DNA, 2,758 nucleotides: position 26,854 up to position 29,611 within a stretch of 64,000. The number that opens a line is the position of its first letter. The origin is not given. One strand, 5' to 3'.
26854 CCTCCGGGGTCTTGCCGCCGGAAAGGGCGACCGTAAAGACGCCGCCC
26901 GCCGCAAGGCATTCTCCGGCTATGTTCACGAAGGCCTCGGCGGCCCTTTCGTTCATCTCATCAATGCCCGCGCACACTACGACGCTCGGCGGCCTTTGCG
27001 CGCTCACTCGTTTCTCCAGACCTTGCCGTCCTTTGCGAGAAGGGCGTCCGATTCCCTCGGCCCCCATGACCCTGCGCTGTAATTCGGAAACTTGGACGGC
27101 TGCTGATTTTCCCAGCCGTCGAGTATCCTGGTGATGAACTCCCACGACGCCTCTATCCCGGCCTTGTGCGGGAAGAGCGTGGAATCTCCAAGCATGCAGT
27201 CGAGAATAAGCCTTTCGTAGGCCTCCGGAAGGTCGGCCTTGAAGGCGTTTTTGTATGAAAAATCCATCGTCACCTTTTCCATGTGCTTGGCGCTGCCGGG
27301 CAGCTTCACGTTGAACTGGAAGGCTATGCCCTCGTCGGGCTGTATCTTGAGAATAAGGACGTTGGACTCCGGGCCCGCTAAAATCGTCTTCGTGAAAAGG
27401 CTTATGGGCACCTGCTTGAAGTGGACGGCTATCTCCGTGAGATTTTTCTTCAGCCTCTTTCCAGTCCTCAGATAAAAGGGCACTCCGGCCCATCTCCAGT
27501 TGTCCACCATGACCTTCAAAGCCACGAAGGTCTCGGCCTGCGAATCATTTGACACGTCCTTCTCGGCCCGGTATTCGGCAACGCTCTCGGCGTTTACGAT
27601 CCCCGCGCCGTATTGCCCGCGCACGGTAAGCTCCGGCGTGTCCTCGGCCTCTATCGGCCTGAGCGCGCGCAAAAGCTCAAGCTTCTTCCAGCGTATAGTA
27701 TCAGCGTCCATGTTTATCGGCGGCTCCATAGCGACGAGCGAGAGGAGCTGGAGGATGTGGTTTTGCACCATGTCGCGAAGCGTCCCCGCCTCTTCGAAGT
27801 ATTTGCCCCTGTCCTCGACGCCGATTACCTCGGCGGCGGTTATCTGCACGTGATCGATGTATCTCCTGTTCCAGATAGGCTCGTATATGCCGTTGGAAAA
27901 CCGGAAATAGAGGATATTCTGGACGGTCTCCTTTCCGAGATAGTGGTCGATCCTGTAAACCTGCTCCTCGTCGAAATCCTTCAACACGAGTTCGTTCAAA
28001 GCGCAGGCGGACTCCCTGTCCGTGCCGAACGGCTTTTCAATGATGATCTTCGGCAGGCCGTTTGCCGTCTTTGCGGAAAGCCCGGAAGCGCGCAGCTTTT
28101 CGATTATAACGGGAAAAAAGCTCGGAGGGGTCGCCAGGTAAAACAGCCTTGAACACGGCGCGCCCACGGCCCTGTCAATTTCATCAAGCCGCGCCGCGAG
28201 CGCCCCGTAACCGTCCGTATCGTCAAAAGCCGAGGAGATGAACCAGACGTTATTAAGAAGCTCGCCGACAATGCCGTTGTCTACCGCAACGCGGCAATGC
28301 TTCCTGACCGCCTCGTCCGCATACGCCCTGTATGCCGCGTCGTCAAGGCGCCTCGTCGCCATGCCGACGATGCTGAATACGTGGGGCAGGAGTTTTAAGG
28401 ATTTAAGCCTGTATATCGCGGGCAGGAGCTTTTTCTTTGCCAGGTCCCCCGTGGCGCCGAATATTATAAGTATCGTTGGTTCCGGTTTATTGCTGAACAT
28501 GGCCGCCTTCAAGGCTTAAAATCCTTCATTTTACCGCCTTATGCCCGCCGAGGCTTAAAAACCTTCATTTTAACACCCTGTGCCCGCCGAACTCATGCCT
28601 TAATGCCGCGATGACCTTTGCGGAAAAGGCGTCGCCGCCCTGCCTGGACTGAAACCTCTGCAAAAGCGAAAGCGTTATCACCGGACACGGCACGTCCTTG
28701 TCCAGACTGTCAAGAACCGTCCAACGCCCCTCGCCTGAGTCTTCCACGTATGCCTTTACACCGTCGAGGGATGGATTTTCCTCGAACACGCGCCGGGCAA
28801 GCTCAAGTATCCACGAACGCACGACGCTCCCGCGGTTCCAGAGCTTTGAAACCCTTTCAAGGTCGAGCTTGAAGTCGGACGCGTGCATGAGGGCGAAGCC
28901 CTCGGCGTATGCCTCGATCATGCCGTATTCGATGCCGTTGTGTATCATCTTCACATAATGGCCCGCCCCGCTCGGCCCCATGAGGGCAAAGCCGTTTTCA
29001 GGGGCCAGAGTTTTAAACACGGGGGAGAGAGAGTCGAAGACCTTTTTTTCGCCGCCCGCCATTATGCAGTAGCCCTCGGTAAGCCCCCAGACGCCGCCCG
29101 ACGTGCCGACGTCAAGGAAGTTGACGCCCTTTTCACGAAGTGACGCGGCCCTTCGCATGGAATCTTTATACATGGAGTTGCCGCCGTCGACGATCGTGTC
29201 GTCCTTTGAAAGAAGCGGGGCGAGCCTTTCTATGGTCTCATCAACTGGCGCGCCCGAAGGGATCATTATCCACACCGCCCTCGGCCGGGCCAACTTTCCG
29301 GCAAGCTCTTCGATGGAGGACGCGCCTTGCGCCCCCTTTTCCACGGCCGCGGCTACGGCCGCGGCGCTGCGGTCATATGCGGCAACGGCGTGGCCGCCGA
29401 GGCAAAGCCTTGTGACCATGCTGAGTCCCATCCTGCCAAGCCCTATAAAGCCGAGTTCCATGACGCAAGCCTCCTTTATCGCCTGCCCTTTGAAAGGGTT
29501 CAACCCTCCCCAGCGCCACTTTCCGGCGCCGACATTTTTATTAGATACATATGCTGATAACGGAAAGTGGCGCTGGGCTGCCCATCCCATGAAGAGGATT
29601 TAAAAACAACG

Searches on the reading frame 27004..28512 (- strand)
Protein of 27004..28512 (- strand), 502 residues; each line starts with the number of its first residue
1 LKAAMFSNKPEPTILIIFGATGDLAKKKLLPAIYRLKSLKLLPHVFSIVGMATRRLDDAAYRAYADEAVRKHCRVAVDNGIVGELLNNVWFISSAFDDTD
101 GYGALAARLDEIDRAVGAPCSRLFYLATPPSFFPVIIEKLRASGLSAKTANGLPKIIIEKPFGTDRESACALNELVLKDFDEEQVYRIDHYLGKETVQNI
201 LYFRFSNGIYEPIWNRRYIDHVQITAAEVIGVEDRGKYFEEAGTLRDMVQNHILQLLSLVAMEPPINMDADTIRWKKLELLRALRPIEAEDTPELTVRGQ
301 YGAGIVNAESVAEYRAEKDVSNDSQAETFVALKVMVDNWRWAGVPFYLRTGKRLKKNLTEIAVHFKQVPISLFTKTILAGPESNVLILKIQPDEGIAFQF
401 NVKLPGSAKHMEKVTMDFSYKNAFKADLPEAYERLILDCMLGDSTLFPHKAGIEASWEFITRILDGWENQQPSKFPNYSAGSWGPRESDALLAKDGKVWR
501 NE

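Call 10: search_protein_families(library=ncbifam, proteins=[window:27004-28512:-])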
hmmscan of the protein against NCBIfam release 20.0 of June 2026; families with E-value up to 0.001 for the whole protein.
window:27004-28512:- (502 aa): 3 families
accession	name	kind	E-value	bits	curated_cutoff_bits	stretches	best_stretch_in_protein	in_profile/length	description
TIGR00871.1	zwf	equivalog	6.5e-190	631.9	400.6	1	12-501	2-485/486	glucose-6-phosphate dehydrogenase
NF009492.0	PRK12853.1-3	equivalog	2.1e-119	399.6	428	1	8-493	5-465/472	glucose-6-phosphate dehydrogenase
NF004331.0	PRK05722.2-1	equivalog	2.2e-59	201.8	622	1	15-369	6-328/425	glucose-6-phosphate dehydrogenase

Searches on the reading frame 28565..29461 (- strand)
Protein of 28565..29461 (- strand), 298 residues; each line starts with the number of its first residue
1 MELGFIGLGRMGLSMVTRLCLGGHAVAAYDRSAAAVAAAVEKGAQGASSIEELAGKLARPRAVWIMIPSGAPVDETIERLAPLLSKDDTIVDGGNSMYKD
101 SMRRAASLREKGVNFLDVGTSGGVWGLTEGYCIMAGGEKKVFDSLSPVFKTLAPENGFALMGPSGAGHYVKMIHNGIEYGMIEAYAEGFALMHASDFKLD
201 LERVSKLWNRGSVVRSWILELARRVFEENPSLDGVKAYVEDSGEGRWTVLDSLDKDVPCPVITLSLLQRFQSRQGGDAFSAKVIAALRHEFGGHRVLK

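Call 10: search_protein_families(library=ncbifam, proteins=[window:28565-29461:-])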
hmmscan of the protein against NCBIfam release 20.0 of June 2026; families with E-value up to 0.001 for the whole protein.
window:28565-29461:- (298 aa): 11 families
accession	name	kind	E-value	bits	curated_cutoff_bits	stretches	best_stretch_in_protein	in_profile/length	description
NF007161.0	PRK09599.1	subfamily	1.9e-129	431.2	271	1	1-296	1-298/302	NADP-dependent phosphogluconate dehydrogenase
TIGR00872.1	gnd_rel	equivalog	1.4e-113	379.1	297.2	1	1-296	1-295/299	phosphogluconate dehydrogenase (NAD(+)-dependent, decarboxylating)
NF006765.0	PRK09287.1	equivalog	1.5e-66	225.3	413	1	2-282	5-301/476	NADP-dependent phosphogluconate dehydrogenase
TIGR00873.1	gnd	equivalog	9.8e-64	215.9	426.7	1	3-278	2-292/467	decarboxylating NADP(+)-dependent phosphogluconate dehydrogenase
TIGR01692.1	HIBADH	equivalog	2.3e-22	79.7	291.6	1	5-219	1-211/288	3-hydroxyisobutyrate dehydrogenase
NF008592.0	PRK11559.1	equivalog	4.9e-22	78.6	397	1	1-206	3-205/296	2-hydroxy-3-oxopropionate reductase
TIGR01505.1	tartro_sem_red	equivalog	7.3e-22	77.9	340.75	1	3-221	2-216/291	2-hydroxy-3-oxopropionate reductase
NF011633.0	PRK15059.1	equivalog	1.8e-18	66.8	451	1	1-221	1-216/292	2-hydroxy-3-oxopropionate reductase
NF043037.1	ThreonDh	equivalog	5.4e-17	62.1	350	1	3-220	5-219/297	L-threonate dehydrogenase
NF012005.0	PRK15461.1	equivalog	8.6e-16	58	348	1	3-201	4-201/298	sulfolactaldehyde 3-reductase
NF042925.1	FHMPC_DH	equivalog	1.2e-05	24.8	500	1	3-54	3-54/304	5-formyl-3-hydroxy-2-methylpyridine 4-carboxylate 5-dehydrogenase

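Call 24: find_encoding_contigs(protein=window:28565-29461:-, flank=3000, max_places=8)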
Protein window:28565-29461:- (298 aa): no gene with exactly this product is on record in the collection.

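Call 25: find_homologous_proteins(query=window:28565-29461:-, max_evalue=1e-60)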
Query window:28565-29461:- (298 aa): 7991 proteins with E <= 1e-60 among 8000 candidates; the best 120 are listed.
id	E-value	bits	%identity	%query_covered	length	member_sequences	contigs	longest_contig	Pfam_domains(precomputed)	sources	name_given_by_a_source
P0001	3.4e-181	619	92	100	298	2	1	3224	PF03446.22,PF00393.25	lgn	-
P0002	6.6e-162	556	81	100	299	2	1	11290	PF03446.22,PF00393.25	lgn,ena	-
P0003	4.2e-146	504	73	100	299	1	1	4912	PF03446.22,PF00393.25,PF03807.24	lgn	-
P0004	8.0e-146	503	73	100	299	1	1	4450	PF03446.22,PF00393.25,PF03807.24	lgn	-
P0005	6.5e-140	484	71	100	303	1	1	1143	PF03446.22,PF00393.25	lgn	-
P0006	1.4e-137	476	70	99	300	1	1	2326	PF03446.22,PF00393.25,PF03807.24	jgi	jgi:6-phosphogluconate dehydrogenase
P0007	9.1e-137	473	69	100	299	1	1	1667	PF03446.22,PF00393.25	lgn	-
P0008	1.4e-133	463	71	96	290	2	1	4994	PF03446.22,PF00393.25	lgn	-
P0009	1.7e-133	463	69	100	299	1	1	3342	PF03446.22,PF00393.25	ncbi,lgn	-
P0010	1.9e-133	462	68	99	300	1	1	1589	PF03446.22,PF00393.25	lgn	-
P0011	2.4e-132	459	67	99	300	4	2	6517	PF03446.22,PF00393.25,PF03807.24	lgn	-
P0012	1.0e-131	457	67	100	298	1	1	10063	PF03446.22,PF00393.25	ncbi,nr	ncbi:MAG: decarboxylating 6-phosphogluconate dehydrogenase [Thermodesulfobacteriota bacterium]|nr:MA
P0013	4.0e-129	448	66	99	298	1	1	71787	PF03446.22,PF00393.25,PF03807.24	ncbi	ncbi:MAG: phosphogluconate dehydrogenase (NAD(+)-dependent, decarboxylating) [bacterium]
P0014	4.4e-129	448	63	100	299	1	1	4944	PF03446.22,PF00393.25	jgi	-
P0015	9.9e-129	447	66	100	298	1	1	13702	PF03446.22,PF00393.25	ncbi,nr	ncbi:MAG: decarboxylating 6-phosphogluconate dehydrogenase [Proteobacteria bacterium]|nr:decarboxyla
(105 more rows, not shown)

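Call 26: find_encoding_contigs(protein=P0001, flank=4000, max_places=3)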
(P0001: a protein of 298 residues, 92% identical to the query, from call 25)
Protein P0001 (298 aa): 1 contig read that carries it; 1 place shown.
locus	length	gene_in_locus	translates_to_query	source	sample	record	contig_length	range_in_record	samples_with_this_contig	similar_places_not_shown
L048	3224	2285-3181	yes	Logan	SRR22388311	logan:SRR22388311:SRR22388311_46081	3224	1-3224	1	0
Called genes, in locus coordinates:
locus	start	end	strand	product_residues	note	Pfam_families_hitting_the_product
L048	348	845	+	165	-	-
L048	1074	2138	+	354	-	-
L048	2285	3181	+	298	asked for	PF03446:NAD_binding_2, PF00393:6PGD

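Call 27: find_encoding_contigs(protein=P0002, flank=5000, max_places=3)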
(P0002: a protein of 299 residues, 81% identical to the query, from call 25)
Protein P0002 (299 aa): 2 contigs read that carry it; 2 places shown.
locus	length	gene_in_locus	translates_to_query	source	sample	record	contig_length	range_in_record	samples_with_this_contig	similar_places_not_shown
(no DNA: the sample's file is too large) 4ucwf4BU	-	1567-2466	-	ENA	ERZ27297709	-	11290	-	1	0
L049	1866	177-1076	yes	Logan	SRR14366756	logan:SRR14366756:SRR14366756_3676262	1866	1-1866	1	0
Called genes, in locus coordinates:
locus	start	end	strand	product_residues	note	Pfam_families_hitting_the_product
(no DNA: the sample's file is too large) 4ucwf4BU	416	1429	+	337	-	-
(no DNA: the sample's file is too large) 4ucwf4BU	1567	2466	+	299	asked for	PF03446:NAD_binding_2, PF00393:6PGD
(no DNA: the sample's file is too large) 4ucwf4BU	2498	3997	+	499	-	PF00479:G6PD_N, PF02781:G6PD_C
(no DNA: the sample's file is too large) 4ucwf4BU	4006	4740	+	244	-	PF01182:Glucosamine_iso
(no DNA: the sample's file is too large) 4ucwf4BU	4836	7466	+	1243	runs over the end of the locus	PF02743:dCache_1, PF00672:HAMP, PF08447:PAS_3, PF01590:GAF, PF00989:PAS, PF08448:PAS_4, PF13426:PAS_9, PF08447:PAS_3, +2 more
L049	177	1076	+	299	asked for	PF03446:NAD_binding_2, PF00393:6PGD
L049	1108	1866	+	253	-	?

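Call 28: find_encoding_contigs(protein=P0003, flank=4000, max_places=3)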
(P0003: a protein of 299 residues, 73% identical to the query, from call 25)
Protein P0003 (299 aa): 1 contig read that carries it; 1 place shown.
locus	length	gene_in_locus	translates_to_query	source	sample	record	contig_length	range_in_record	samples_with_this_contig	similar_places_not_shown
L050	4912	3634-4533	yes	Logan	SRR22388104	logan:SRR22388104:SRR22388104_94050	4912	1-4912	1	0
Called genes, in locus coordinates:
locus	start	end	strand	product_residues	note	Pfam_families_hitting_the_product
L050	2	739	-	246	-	?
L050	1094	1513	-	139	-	-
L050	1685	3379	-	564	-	PF13432:TPR_16 (faint), PF13424:TPR_12 (faint), PF13431:TPR_17 (faint), PF07719:TPR_2 (faint), PF13414:TPR_11 (weak), PF13414:TPR_11 (weak), PF14559:TPR_19 (weak), PF00515:TPR_1 (weak), +2 more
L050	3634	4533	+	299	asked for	PF03446:NAD_binding_2, PF03807:F420_oxidored (weak), PF00393:6PGD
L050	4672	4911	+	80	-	?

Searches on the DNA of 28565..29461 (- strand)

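Call 40: search_rna_families(sources=[L039, L040, L041, L042, L043, L044, L045, L046, L047, L048, L049, L050, L051, L052, L053], threshold=gathering)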
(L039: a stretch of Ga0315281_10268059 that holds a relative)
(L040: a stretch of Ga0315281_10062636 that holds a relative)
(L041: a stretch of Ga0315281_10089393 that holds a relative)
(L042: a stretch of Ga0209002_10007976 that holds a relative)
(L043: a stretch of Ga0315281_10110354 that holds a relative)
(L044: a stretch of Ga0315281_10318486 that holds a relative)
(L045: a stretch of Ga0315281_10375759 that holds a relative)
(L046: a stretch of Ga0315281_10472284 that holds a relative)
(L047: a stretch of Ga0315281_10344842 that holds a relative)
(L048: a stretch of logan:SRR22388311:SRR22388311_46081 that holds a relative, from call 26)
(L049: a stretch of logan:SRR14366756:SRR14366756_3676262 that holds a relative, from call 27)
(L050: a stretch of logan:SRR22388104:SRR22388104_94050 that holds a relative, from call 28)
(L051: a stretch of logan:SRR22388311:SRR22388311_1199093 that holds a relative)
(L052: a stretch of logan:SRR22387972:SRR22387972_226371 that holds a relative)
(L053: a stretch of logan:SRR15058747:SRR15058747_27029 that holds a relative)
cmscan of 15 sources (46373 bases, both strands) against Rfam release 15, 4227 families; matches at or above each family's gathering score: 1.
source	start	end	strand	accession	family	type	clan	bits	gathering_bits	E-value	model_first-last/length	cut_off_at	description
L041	1437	1519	+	RF00005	tRNA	Gene; tRNA;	CL00001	56.5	29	1.2e-09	1-71/71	no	tRNA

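Call 75: search_with_rna_model(model_id=R1, sources=[L001, L002, L003, L004, L005, L006, L007, L008, L009, L010, L011, L012, L013, L014, L015, L016, L017, L018, L019, L020, L021, L022, L023, L024, L025, L026, L027, L028, L029, L030, L031, L032, L033, L034, L035, L036, L037, L038, L039, L040, L041, L042, L043, L044, L045, L046, L047, L048, L049, L050, L051, L052, L053, L054, L055], max_evalue=0.001)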
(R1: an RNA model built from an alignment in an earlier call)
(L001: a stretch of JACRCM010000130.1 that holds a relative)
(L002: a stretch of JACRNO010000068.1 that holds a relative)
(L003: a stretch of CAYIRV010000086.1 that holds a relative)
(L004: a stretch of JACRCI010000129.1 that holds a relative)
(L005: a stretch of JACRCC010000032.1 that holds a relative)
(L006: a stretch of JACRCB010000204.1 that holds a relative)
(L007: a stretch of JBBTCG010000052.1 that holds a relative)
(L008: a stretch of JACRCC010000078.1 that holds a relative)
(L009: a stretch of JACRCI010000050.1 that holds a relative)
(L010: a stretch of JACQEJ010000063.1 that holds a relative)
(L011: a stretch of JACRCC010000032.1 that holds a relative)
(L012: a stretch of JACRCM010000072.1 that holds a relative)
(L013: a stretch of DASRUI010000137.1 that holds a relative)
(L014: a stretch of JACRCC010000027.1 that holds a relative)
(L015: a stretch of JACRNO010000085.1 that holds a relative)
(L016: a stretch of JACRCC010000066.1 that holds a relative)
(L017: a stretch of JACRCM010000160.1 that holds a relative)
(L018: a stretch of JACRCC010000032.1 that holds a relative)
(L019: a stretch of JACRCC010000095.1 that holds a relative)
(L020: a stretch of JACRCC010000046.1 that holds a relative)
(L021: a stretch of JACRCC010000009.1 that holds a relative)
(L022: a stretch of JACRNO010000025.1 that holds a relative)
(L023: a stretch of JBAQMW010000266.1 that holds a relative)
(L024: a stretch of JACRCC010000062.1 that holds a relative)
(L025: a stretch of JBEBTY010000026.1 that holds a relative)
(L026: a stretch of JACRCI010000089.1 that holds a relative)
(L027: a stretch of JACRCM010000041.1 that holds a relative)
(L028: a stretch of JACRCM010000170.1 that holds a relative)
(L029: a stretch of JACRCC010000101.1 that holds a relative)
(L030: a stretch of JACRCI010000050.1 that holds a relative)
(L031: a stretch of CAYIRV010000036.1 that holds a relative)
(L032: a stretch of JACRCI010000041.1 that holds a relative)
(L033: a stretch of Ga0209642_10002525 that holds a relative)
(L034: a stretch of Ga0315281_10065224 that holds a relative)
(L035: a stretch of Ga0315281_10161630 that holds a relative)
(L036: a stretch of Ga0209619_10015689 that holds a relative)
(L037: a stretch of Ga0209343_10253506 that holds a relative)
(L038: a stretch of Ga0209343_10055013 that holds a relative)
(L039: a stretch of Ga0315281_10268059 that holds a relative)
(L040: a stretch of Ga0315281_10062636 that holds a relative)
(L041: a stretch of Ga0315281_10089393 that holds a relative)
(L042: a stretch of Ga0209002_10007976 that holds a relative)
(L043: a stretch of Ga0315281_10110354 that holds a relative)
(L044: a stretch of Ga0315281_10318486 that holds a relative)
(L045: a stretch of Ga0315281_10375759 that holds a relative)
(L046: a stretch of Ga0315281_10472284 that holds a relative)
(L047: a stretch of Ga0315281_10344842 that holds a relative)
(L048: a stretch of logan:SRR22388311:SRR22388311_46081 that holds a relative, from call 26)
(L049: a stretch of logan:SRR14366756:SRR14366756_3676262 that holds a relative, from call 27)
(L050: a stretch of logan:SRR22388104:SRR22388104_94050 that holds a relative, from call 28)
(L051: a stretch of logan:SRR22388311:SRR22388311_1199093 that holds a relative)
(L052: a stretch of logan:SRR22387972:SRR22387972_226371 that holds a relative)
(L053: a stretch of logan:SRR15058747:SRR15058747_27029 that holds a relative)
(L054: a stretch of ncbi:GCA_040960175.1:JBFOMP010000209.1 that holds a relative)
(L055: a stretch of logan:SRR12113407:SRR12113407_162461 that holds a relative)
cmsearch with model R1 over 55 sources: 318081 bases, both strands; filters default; matches with E-value up to 0.001: 116.
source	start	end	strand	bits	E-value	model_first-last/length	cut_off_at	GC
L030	5929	6002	-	78.2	8.6e-17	1-74/74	no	0.62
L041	1197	1270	-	74.5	7.3e-16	1-74/74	no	0.47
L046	937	1010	-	73.8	1.1e-15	1-74/74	no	0.5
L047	1378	1451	+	73.8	1.1e-15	1-74/74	no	0.5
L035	734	807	+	73.8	1.1e-15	1-74/74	no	0.47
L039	1720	1793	+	73.6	1.3e-15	1-74/74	no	0.49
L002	1126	1199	-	73.4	1.4e-15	1-74/74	no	0.5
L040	1805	1878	-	73.4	1.4e-15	1-74/74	no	0.54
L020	6123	6196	-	73.1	1.7e-15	1-74/74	no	0.61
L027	2679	2753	-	72.9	1.8e-15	1-74/74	no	0.6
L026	6716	6790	-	72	3.2e-15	1-74/74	no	0.55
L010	6571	6645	-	71.9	3.3e-15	1-74/74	no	0.53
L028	1326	1399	+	71.8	3.5e-15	1-74/74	no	0.59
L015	1562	1635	+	71.7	3.8e-15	1-74/74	no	0.57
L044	996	1069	+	71.2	5e-15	1-74/74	no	0.51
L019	6118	6192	+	70.9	5.8e-15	1-74/74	no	0.55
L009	2441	2514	-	70.9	5.8e-15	1-74/74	no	0.54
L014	7411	7484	-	70.5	7.4e-15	1-74/74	no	0.61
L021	2153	2226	+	70.4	7.9e-15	1-74/74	no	0.68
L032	7904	7977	+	70.1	9.2e-15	1-74/74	no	0.57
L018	2885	2958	-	69.9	1e-14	1-74/74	no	0.62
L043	1712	1786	-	69.8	1.1e-14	1-74/74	no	0.48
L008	1277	1350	-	69.4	1.4e-14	1-74/74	no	0.54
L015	1562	1635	-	69.1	1.6e-14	1-74/74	no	0.57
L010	6571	6645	+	69.1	1.7e-14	1-74/74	no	0.53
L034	2406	2481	+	68.4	2.5e-14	1-74/74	no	0.46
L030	5929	6002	+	68.3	2.6e-14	1-74/74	no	0.62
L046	937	1010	+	68.2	2.9e-14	1-74/74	no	0.5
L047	1378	1451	-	68.2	2.9e-14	1-74/74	no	0.5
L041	1197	1270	+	68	3.1e-14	1-74/74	no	0.47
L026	6716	6790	+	68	3.2e-14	1-74/74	no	0.55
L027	2679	2753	+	67.7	3.8e-14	1-74/74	no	0.6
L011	5773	5846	+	67.4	4.4e-14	1-74/74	no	0.59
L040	1805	1878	+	67.3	4.8e-14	1-74/74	no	0.54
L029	4969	5042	-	67.3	4.8e-14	1-74/74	no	0.64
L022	7886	7959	-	66.9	5.8e-14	1-74/74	no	0.64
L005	1819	1894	+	66.9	6e-14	1-74/74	no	0.61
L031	6164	6238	+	66.7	6.5e-14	1-74/74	no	0.63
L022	7886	7959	+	66.7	6.6e-14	1-74/74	no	0.64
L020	6123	6196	+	66.4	8e-14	1-74/74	no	0.61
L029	4969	5042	+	66.3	8.2e-14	1-74/74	no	0.64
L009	2441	2514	+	66.2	9.1e-14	1-74/74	no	0.54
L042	7880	7952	+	66.1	9.5e-14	1-74/74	no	0.62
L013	4236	4310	+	65.9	1e-13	1-74/74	no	0.55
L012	2541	2614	+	65.8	1.1e-13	1-74/74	no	0.59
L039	1720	1793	-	65.8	1.1e-13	1-74/74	no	0.49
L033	6884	6958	+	65.3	1.5e-13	1-74/74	no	0.52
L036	4939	5013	+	65.3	1.5e-13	1-74/74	no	0.52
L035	734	807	-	65.2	1.6e-13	1-74/74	no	0.47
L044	996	1069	-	65.2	1.6e-13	1-74/74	no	0.51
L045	49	122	+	65.2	1.6e-13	1-74/74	no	0.45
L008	1277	1350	+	65.2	1.6e-13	1-74/74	no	0.54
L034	2406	2481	-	65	1.7e-13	1-74/74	no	0.46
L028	1326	1399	-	64.8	1.9e-13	1-74/74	no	0.59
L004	2270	2343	-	64.8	2e-13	1-74/74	no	0.61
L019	6118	6192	-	64.8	2e-13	1-74/74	no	0.55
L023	1585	1659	+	64.7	2.1e-13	1-74/74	no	0.49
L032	7904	7977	-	64.7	2.1e-13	1-74/74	no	0.57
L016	2408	2481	+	64.6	2.3e-13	1-74/74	no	0.58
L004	2012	2085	-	64.2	2.8e-13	1-74/74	no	0.61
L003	80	155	+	64.1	3e-13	1-74/74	no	0.62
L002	1126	1199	+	64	3.3e-13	1-74/74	no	0.5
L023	1585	1659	-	63.9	3.4e-13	1-74/74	no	0.49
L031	6164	6238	-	63.7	3.8e-13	1-74/74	no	0.63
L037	662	737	+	63.6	4e-13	1-74/74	no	0.55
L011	5773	5846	-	63.5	4.3e-13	1-74/74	no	0.59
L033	6884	6958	-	63.3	4.6e-13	1-74/74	no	0.52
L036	4939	5013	-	63.3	4.6e-13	1-74/74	no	0.52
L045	49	122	-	63.3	4.6e-13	1-74/74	no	0.45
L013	4236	4310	-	63.2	5.1e-13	1-74/74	no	0.55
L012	2541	2614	-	62.8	6.2e-13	1-74/74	no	0.59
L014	7411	7484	+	62.7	6.8e-13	1-74/74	no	0.61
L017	1401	1475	-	62.1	9.7e-13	1-74/74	no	0.57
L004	1858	1932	-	62.1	9.7e-13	1-74/74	no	0.56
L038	2355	2427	-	62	1e-12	1-74/74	no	0.56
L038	2355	2427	+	62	1e-12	1-74/74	no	0.56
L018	2885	2958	+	61.9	1.1e-12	1-74/74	no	0.62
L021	2153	2226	-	61.6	1.3e-12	1-74/74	no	0.68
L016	2408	2481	-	60.9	1.9e-12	1-74/74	no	0.58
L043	1712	1786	+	59.9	3.4e-12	1-74/74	no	0.48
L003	80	155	-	59.5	4.3e-12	1-74/74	no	0.62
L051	1133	1235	-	59.3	4.8e-12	1-74/74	no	0.58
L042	7880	7952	-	59.3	4.8e-12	1-74/74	no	0.62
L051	1133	1235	+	59.3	4.9e-12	1-74/74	no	0.58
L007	4745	4818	+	58.4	7.9e-12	1-74/74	no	0.55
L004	2270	2343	+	58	1e-11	1-74/74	no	0.61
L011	6683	6756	+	57.3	1.5e-11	1-74/74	no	0.66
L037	662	737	-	57.3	1.5e-11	1-74/74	no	0.55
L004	2012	2085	+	57.2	1.6e-11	1-74/74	no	0.61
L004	1858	1932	+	57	1.8e-11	1-74/74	no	0.56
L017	1401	1475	+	56.5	2.4e-11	1-74/74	no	0.57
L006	173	246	+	55.5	4.3e-11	1-74/74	no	0.55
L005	1819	1894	-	53.9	1.1e-10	1-74/74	no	0.61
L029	2579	2654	+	53.8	1.1e-10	1-74/74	no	0.5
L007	4745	4818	-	53.8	1.2e-10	1-74/74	no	0.55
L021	3905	3979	-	53.7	1.2e-10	1-74/74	no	0.57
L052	139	241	-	53.6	1.3e-10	1-74/74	no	0.58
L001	3540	3631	+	53.5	1.4e-10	1-74/74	no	0.6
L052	139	241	+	52.2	2.9e-10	1-74/74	no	0.58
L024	594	669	+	51.3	4.9e-10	1-74/74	no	0.54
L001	3540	3631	-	51.1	5.4e-10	1-74/74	no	0.6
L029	2579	2654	-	51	5.6e-10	1-74/74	no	0.5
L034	903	949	+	50.2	9.2e-10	1-74/74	no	0.57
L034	903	949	-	50.1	9.8e-10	1-74/74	no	0.57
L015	1311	1381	+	50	1e-09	1-74/74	no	0.59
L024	593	669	-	49.5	1.4e-09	1-74/74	no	0.55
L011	6683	6756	-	49.5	1.4e-09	1-74/74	no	0.66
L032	2155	2227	+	49.4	1.4e-09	1-74/74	no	0.48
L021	3905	3979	+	48.8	2.1e-09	1-74/74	no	0.57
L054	123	199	-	48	3.3e-09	1-74/74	no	0.51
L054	124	199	+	46.1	9.9e-09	1-74/74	no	0.51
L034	2328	2383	+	45.8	1.2e-08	1-74/74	no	0.57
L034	2328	2383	-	45.6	1.3e-08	1-74/74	no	0.57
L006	173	246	-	44.5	2.5e-08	1-74/74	no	0.55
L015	1311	1381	-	43.6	4.2e-08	1-74/74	no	0.59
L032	2155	2227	-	42.9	6.3e-08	1-74/74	no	0.48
